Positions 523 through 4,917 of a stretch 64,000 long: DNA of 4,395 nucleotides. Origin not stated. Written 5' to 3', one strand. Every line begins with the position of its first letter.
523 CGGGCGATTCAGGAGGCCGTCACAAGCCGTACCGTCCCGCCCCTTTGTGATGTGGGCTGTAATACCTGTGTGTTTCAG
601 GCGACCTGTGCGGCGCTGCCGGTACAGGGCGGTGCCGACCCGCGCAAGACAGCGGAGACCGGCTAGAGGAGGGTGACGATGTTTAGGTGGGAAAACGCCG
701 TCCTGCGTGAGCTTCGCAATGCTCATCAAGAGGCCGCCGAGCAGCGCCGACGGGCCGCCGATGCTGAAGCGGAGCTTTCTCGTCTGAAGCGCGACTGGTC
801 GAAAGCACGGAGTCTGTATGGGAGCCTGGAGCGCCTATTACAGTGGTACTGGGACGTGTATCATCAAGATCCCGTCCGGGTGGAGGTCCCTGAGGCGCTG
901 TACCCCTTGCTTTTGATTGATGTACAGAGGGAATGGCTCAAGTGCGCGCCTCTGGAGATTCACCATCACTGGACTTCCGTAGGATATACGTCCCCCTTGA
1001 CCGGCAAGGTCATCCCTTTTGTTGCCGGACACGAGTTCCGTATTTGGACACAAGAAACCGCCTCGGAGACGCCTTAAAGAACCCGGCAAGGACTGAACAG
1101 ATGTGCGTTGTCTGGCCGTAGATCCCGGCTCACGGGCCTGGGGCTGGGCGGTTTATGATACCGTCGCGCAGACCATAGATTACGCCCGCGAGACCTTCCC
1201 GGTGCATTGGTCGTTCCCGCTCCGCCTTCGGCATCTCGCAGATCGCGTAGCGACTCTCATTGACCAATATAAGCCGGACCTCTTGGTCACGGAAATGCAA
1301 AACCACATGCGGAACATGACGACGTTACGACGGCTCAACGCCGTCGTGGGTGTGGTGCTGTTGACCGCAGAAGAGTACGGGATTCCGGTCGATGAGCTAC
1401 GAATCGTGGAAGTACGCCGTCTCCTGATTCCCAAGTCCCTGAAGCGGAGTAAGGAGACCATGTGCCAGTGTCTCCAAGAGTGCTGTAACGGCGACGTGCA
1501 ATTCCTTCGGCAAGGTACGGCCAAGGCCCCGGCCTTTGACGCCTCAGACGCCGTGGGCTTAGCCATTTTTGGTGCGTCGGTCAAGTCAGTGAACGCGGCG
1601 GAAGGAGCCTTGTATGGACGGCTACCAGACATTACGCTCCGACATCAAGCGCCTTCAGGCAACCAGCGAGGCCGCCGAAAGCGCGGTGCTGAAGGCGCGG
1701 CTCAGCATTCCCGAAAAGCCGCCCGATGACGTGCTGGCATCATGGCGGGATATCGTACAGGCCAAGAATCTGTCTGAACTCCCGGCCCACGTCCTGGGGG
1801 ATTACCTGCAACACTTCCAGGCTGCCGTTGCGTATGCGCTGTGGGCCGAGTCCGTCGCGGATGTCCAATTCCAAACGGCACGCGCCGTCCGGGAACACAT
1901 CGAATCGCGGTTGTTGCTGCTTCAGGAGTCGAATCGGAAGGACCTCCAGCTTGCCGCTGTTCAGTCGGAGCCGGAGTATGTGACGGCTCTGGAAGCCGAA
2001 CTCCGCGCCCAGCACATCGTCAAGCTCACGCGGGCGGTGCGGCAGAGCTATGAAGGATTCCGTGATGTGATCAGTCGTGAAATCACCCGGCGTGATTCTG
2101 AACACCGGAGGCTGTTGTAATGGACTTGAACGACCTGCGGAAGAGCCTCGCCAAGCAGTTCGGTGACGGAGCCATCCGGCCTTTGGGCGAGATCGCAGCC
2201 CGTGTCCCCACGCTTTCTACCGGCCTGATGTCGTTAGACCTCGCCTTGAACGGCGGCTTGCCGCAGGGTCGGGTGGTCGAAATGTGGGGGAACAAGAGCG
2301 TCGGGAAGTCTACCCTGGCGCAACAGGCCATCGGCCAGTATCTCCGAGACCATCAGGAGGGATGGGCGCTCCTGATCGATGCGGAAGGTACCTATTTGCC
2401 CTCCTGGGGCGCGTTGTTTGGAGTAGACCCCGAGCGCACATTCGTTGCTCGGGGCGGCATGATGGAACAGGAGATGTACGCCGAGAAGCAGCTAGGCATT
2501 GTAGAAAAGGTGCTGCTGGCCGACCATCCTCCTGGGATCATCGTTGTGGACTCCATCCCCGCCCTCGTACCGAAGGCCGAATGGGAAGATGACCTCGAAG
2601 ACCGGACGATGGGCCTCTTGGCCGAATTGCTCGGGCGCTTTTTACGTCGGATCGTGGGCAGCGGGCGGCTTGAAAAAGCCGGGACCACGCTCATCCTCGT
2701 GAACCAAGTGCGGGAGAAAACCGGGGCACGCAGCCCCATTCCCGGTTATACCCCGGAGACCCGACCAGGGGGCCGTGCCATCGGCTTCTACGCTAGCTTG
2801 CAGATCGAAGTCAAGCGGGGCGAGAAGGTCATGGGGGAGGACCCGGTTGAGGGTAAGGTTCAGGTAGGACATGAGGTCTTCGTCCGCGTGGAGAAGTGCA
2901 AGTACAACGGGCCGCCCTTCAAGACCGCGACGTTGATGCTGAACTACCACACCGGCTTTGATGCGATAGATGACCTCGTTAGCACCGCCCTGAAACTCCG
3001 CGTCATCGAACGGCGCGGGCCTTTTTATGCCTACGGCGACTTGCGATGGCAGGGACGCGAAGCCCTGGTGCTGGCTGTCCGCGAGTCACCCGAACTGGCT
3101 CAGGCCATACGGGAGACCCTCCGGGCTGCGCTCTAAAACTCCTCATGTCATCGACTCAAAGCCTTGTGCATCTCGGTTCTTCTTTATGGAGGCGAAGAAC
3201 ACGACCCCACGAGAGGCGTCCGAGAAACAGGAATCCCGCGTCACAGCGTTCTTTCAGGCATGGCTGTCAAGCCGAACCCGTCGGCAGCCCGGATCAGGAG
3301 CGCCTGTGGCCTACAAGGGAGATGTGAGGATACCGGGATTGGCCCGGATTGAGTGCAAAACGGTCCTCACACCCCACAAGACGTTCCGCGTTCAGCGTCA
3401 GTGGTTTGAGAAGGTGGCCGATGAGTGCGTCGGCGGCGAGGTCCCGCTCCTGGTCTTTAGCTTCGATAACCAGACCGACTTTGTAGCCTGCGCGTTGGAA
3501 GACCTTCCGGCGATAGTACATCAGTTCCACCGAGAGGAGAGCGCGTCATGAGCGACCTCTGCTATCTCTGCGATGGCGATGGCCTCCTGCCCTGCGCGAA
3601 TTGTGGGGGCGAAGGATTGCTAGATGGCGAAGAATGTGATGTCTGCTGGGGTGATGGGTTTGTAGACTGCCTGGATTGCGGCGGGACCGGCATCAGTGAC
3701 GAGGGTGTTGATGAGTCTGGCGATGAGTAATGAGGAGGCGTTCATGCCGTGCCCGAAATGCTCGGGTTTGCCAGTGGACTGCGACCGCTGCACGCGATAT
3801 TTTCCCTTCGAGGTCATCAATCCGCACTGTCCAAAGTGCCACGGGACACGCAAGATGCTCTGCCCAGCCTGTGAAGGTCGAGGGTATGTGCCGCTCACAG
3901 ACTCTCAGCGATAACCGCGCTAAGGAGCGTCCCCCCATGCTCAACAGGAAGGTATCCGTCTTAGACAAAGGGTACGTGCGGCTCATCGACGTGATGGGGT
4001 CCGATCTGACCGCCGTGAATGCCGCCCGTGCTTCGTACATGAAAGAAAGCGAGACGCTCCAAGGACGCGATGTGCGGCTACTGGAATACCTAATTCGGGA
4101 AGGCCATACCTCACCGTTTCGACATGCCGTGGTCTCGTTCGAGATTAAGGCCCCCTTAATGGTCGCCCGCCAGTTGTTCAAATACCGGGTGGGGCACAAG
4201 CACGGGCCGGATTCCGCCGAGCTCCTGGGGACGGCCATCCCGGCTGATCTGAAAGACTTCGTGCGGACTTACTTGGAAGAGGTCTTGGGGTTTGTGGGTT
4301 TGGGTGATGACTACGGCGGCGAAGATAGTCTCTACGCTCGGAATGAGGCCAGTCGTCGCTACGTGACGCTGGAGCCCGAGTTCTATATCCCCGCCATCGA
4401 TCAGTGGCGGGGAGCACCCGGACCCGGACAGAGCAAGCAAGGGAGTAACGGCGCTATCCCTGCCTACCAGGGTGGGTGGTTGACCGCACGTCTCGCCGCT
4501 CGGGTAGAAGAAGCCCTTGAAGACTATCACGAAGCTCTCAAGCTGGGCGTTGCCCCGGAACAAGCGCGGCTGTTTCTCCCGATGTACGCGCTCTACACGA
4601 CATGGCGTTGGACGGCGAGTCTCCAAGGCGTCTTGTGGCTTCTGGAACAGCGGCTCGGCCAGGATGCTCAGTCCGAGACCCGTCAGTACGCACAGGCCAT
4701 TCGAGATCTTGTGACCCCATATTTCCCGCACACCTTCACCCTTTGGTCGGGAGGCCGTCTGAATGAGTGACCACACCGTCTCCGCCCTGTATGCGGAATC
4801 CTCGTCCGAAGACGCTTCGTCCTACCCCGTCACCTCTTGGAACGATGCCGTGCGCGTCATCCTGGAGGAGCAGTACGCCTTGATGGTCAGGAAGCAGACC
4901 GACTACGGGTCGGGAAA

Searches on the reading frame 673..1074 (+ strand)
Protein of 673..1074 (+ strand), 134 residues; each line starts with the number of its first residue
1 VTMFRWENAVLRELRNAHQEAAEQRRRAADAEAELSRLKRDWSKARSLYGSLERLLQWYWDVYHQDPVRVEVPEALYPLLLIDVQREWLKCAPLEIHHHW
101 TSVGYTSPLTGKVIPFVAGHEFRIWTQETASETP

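Call 51: search_protein_families(library=pfam, proteins=[window:673-1074:+], max_evalue=0.1)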
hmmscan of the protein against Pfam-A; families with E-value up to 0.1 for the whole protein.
window:673-1074:+ (134 aa): 1 family
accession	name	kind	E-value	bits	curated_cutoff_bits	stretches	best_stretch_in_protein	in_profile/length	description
PF24596.1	DUF7620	-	0.028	15.4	27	1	5-56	4-53/69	Family of unknown function (DUF7620)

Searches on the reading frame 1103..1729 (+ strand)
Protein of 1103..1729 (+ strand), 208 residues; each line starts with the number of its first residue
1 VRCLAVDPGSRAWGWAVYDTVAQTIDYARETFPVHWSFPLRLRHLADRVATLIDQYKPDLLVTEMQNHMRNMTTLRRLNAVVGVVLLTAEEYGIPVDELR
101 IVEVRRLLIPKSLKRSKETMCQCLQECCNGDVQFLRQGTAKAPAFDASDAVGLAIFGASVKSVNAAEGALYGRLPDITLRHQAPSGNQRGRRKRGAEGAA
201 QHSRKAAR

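Call 4: search_protein_families(library=pfam, proteins=[window:1103-1726:+], max_evalue=0.01)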
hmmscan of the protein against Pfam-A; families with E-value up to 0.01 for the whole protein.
window:1103-1726:+ (208 aa): 1 family
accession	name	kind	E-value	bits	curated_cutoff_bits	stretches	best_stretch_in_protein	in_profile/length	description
PF02075.23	RuvC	-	1.1e-09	38.8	22.2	1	4-155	2-146/148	Crossover junction endodeoxyribonuclease RuvC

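Call 8: find_encoding_contigs(protein=window:1103-1729:+, flank=10000, max_places=6)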
Protein window:1103-1729:+ (208 aa): no gene with exactly this product is on record in the collection.

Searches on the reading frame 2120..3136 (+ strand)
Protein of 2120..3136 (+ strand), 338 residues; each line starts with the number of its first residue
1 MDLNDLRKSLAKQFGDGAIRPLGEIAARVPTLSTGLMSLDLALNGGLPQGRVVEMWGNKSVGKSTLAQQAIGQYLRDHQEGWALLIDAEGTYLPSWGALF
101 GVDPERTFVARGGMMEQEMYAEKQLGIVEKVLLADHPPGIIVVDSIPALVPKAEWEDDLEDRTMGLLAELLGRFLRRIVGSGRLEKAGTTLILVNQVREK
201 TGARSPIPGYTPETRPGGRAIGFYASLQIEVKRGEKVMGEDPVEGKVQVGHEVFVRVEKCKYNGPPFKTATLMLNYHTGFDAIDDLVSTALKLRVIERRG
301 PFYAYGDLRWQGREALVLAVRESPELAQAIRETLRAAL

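Call 4: search_protein_families(library=pfam, proteins=[window:2120-3133:+], max_evalue=0.01)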
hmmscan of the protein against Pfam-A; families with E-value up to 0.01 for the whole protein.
window:2120-3133:+ (338 aa): 5 families
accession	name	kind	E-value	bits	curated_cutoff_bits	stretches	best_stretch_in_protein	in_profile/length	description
PF00154.27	RecA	-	2.4e-50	171.9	27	1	8-280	8-261/262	recA bacterial DNA recombination protein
PF08423.17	Rad51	-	1.9e-08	34.3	22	1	30-235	6-213/244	Rad51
PF21096.2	RecA_C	-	1.4e-06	28.8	27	1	285-337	2-55/57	RecA C-terminal domain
PF06745.19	ATPase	-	3e-05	24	26.6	1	33-71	2-40/231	KaiC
PF13481.12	AAA_25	-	0.0085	16.2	27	0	39-152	22-158/195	AAA domain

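Call 9: find_encoding_contigs(protein=window:2120-3136:+, flank=10000, max_places=6)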
Protein window:2120-3136:+ (338 aa): 2 contigs read that carry it; 1 place shown.
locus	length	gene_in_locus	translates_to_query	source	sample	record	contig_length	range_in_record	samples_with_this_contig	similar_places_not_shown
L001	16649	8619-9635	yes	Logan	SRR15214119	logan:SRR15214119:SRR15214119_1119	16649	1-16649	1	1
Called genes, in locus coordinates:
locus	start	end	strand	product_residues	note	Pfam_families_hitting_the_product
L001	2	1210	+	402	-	?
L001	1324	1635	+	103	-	-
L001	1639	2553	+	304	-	PF13155:Toprim_2 (weak)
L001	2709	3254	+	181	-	PF04542:Sigma70_r2 (weak), PF00196:GerE (faint)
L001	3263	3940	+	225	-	-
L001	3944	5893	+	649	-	PF01612:DNA_pol_A_exo1, PF00476:DNA_pol_A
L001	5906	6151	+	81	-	PF01844:HNH, PF13395:HNH_4 (weak), PF14279:HNH_5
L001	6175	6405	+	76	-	-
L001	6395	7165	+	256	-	-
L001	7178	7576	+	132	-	-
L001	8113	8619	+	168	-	-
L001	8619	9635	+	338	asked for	PF00154:RecA_N, PF08423:Rad51, PF21096:RecA_C (weak)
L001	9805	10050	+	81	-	-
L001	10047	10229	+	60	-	-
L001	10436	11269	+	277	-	PF02511:Thy1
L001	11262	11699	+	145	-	PF07659:DUF1599 (faint)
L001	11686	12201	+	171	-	PF08281:Sigma70_r4_2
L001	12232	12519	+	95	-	-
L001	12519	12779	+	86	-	-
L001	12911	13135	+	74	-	-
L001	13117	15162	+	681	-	PF00239:Resolvase, PF07508:Recombinase, PF13408:Zn_ribbon_recom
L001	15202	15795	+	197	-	PF01926:MMR_HSR1 (faint)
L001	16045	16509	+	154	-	PF14539:DUF4442 (weak), PF03061:4HBT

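Call 59: find_related_loci(query=L001:3944-5890:+, collection=viral_contigs, flank=10000)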
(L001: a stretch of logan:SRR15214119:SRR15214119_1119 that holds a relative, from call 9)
Query L001:3944-5890:+ (649 aa) in viral_contigs; peptide patterns used: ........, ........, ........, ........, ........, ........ (x = any residue, [..] = any of these).
4 stretches matched a pattern; 1 encode a relative of the query (tblastn E <= 1e-3); 1 distinct loci.
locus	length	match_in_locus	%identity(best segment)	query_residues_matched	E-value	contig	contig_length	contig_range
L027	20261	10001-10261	33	406-479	1e-7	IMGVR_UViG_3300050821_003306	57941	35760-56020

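Call 60: find_homologous_proteins(query=L001:2-1207:+, max_evalue=1e-10)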
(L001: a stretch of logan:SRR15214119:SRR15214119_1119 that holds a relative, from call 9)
Query L001:2-1207:+ (402 aa): 2436 proteins with E <= 1e-10 among 8000 candidates; the best 120 are listed.
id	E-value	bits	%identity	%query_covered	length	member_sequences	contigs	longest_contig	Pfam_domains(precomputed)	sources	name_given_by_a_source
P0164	4.5e-249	844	100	92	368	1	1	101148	PF02867.21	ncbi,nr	ncbi:MAG: hypothetical protein K6V97_06640 [Actinomycetia bacterium]|nr:hypothetical protein [Actino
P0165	9.0e-188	642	70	99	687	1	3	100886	PF02867.21,PF17975.7,PF21995.2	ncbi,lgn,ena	-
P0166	9.2e-163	560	63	98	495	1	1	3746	PF02867.21,PF21995.2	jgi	-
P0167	3.6e-151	522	62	98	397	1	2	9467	PF02867.21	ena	-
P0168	3.7e-149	515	45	92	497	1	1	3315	PF02867.21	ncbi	-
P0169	6.3e-146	504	59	98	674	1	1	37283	PF02867.21,PF17975.7,PF21995.2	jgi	jgi:ribonucleoside-diphosphate reductase alpha chain/ribonucleoside-triphosphate reductase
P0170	1.1e-145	504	60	93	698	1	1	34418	PF02867.21,PF17975.7,PF21995.2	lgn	-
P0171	6.3e-140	485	58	92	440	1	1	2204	PF02867.21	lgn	-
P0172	3.2e-139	482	59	92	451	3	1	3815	PF02867.21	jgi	jgi:ribonucleoside-diphosphate reductase alpha chain/ribonucleoside-triphosphate reductase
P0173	6.0e-139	482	58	92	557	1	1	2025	PF02867.21,PF21995.2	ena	-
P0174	7.3e-139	481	58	92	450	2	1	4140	PF02867.21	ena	-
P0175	2.2e-138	480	59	92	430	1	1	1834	-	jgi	jgi:ribonucleoside-diphosphate reductase alpha chain/ribonucleoside-triphosphate reductase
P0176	1.1e-137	477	58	92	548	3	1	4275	PF02867.21,PF21995.2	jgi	jgi:ribonucleoside-diphosphate reductase alpha chain/ribonucleoside-triphosphate reductase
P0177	7.3e-136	471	57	92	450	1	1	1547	PF02867.21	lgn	-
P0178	4.7e-135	469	58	92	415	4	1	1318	PF02867.21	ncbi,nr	ncbi:TPA: ribonucleoside-triphosphate reductase, adenosylcobalamin-dependent, partial [Bacillus anth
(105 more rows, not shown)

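Call 61: find_encoding_contigs(protein=P0164, flank=10000, max_places=4)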
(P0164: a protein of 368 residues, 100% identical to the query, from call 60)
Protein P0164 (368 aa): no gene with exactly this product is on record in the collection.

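Call 63: find_encoding_contigs(protein=P0165, flank=10000, max_places=3)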
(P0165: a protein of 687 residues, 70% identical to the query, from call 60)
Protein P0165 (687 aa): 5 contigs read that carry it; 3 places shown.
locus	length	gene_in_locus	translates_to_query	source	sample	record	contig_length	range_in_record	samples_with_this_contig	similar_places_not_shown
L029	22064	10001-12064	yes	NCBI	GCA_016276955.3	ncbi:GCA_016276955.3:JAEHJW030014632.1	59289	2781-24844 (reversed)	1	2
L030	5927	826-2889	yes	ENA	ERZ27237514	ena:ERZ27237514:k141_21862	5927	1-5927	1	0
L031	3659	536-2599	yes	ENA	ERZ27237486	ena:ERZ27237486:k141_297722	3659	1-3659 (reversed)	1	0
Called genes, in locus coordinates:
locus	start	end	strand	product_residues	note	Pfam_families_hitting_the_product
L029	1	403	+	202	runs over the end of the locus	-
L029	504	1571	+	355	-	-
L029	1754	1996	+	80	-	-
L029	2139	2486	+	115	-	-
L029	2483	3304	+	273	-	PF00239:Resolvase, PF07508:Recombinase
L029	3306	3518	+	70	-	-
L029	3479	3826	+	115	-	-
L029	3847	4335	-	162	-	PF13022:HTH_Tnp_1_2, PF01381:HTH_3 (weak), PF08279:HTH_11 (weak)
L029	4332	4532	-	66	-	-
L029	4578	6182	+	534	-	PF00176:SNF2-rel_dom, PF04851:ResIII, PF18766:SWI2_SNF2 (faint), PF00271:Helicase_C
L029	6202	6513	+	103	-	-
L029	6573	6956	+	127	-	-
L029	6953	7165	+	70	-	-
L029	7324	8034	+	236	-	PF01695:IstB_IS21 (weak)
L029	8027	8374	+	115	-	PF14359:DUF4406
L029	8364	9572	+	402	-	PF03796:DnaB_C, PF06745:ATPase (weak), PF13481:AAA_25 (weak)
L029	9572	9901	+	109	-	-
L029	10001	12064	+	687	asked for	PF17975:RNR_Alpha, PF21995:RNR-II_ins_dom (weak), PF02867:Ribonuc_red_lgC (weak)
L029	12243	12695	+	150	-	PF00692:dUTPase, PF22769:DCD (weak)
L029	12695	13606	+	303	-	PF13155:Toprim_2 (weak)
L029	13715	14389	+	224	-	PF04542:Sigma70_r2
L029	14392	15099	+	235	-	-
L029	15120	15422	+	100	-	-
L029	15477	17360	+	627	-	PF01612:DNA_pol_A_exo1, PF00476:DNA_pol_A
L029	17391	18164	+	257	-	-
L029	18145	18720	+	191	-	PF02075:RuvC (weak)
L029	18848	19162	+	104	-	-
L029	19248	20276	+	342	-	PF00154:RecA_N, PF06745:ATPase (weak)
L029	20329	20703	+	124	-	-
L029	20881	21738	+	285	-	PF02511:Thy1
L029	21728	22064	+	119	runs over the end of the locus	PF07659:DUF1599 (weak)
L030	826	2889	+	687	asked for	PF17975:RNR_Alpha, PF21995:RNR-II_ins_dom (weak), PF02867:Ribonuc_red_lgC (weak)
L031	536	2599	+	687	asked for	PF17975:RNR_Alpha, PF21995:RNR-II_ins_dom (weak), PF02867:Ribonuc_red_lgC (weak)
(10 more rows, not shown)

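Call 65: search_dna_similar(query=L001:3944-5890:+, collection=phages, mode=protein, max_rows=8)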
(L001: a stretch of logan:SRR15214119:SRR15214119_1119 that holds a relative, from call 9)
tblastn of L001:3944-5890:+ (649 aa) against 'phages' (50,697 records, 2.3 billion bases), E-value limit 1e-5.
The search stops at 5000 records and this limit was reached: more records match than are counted here, and every count below describes the 5000 best-scoring records only.
Records with a match: at least 5000; places in all: 5006; records where one place covers at least 80% of the query: 2001.
Best place of each record, by identity: <60% 5000.
By first word of the organism name: Mycobacterium 1333; Vibrio 597; Salmonella 329; Microbacterium 319; Staphylococcus 303; Bacillus 247; Pseudomonas 208; Escherichia 181; Gordonia 136; Enterococcus 118; and 122 more.
By host as written in the record: Mycobacterium smegmatis mc2 155 977; - 657; Mycobacterium smegmatis mc#155 185; Microbacterium foliorum NRRL B-24224 139; Microbacterium foliorum NRRL B-24224 SEA 133; Staphylococcus aureus 97; Pseudomonas aeruginosa 73; Gordonia terrae 3612 64; and 817 more.
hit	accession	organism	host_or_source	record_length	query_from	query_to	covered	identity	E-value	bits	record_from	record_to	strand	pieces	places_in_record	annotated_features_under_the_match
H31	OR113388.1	Clostridium phage vB_CtyS-FA88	Clostridium sp.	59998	60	647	90%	37.2%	6e-80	358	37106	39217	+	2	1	putative DNA polymerase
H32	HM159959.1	Clostridium phage phiCTP1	-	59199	61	647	89%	36.6%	1e-81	358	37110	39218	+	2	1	putative DNA polymerase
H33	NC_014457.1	Clostridium phage phiCTP1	-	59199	61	647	89%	36.6%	1e-81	358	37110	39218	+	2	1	DNA polymerase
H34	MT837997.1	Bacteriophage sp.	human fecal samples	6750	28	647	96%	33.8%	1e-87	305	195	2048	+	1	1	record has no annotation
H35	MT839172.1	Bacteriophage sp.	human fecal samples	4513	43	647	93%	34.5%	6e-85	296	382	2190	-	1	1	record has no annotation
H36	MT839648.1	Bacteriophage sp.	human fecal samples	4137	64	647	90%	35.6%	1e-90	311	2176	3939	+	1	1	record has no annotation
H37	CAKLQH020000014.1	Acinetobacter phage MD-2021a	not known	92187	35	647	94%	33.9%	3e-90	313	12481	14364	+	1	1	polA: DNA polymerase I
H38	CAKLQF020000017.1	Acinetobacter phage MD-2021a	not known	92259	35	647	94%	33.9%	3e-90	313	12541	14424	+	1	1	polA: DNA polymerase I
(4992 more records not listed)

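Call 93: search_protein_families(library=pfam, proteins=[L001:2-1207:+, L001:1639-2550:+, L001:2709-3251:+], max_evalue=0.001)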
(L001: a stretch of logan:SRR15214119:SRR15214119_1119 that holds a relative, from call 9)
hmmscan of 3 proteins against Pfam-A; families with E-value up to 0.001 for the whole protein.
L001:2-1207:+ (402 aa): 1 family
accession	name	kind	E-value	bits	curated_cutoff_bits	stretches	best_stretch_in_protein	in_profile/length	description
PF02867.20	Ribonuc_red_lgC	-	3.4e-06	26.4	23.9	1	35-171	157-299/523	Ribonucleotide reductase, barrel domain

L001:1639-2550:+ (304 aa): 1 family
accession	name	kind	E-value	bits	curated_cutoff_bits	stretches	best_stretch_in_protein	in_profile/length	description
PF13155.12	Toprim_2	-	5.6e-06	27.1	22.1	1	196-267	1-75/88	Toprim-like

L001:2709-3251:+ (181 aa): 3 families
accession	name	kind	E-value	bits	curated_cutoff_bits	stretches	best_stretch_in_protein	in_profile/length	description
PF04542.20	Sigma70_r2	-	8.5e-06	25.9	24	1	49-95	21-67/71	Sigma-70 region 2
PF00196.25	GerE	-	2.2e-05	24.5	23.5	1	136-179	3-46/57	Bacterial regulatory proteins, luxR family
PF13384.12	HTH_23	-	0.00011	22.3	24.6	1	142-174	9-41/50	Homeodomain-like domain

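Call 94: search_protein_families(library=ncbifam, proteins=[L001:2709-3251:+], max_evalue=0.01)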
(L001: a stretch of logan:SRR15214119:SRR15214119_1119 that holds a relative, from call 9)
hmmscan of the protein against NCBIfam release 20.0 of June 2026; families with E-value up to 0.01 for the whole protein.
L001:2709-3251:+ (181 aa): 24 families
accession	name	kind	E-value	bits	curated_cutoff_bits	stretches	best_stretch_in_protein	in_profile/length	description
TIGR02937.1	sigma70-ECF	superfamily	3.5e-12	46.3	42.9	1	28-179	3-162/165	sigma-70 family RNA polymerase sigma factor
NF010500.0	PRK13919.1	subfamily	1.7e-06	28.3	226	1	15-178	12-179/186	putative RNA polymerase sigma E protein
TIGR02989.1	Sig-70_gvs1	subfamily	4.8e-06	26.6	124.55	1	32-179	7-155/158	RNA polymerase sigma-70 factor, Rhodopirellula/Verrucomicrobium family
NF007228.0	PRK09646.1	subfamily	1.5e-05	24.8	226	1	16-173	20-181/194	ECF RNA polymerase sigma factor SigK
NF005248.0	PRK06759.1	equivalog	5.4e-05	23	133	1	26-135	4-112/156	RNA polymerase factor sigma-70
TIGR02999.1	Sig-70_X6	subfamily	8.4e-05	22.5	126.15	1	72-179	69-179/183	ECF-type sigma factor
NF041236.1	CAS_III-E_sigma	exception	0.00011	22.1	100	1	48-123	48-123/206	type III-E CRISPR-associated RpoE-like sigma factor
NF052445.1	RespRegMctR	equivalog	0.00032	20.2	300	1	132-179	141-188/205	two-component system response regulator MctR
NF006176.0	PRK08311.2-4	equivalog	0.0004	19.8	260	1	26-119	26-131/249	RNA polymerase sigma factor SigI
NF009166.1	PRK12513.1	equivalog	0.00047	19.9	206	1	9-138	5-134/193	RNA polymerase sigma factor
NF007225.0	PRK09643.1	equivalog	0.00071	19.3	190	1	11-179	12-179/204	RNA polymerase sigma factor SigM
NF009171.0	PRK12518.1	equivalog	0.00093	19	208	1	12-129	13-126/191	RNA polymerase sigma factor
TIGR02985.1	Sig70_bacteroi1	subfamily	0.0021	18.3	126.4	1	27-174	2-154/162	RNA polymerase sigma-70 factor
TIGR02895.1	spore_sigI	equivalog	0.0026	17.5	185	1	24-107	7-95/219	RNA polymerase sigma-I factor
NF007935.0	PRK10651.1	equivalog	0.0031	16.7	250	1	131-178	151-198/216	two-component system response regulator NarL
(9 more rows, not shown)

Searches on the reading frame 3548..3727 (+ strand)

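Call 51: search_protein_families(library=pfam, proteins=[window:3548-3727:+], max_evalue=0.1)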
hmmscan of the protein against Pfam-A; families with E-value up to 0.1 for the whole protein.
window:3548-3727:+ (60 aa): 3 families
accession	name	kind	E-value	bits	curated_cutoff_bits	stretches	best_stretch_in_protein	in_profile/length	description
PF25436.1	BSD2_CRD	-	6.9e-05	23.4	27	1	4-24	4-24/69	BSD2 cysteine rich domain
PF14354.12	Lar_restr_allev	-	0.0012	19.4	28.6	1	13-53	3-42/58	Restriction alleviation protein Lar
PF00684.25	DnaJ_CXXCXGXG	-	0.046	14.4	32.7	0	15-37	43-65/65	DnaJ central domain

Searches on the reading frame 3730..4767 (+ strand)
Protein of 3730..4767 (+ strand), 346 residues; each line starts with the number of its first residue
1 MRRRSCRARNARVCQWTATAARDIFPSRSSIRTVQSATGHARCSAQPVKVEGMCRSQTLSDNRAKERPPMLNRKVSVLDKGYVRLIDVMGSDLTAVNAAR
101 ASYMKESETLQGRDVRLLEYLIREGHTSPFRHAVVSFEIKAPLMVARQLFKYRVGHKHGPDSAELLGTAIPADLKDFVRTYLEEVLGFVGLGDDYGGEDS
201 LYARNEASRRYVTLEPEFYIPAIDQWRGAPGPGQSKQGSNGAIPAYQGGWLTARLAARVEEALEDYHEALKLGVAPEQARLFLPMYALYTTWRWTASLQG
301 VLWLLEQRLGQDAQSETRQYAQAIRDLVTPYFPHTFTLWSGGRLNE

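Call 4: search_protein_families(library=pfam, proteins=[window:3730-4767:+], max_evalue=0.01)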
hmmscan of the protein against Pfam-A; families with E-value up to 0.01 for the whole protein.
window:3730-4767:+ (346 aa): 1 family
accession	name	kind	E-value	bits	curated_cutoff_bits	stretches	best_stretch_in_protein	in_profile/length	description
PF02511.20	Thy1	-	3.9e-35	121.8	24.8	2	204-334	82-191/191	Thymidylate synthase complementing protein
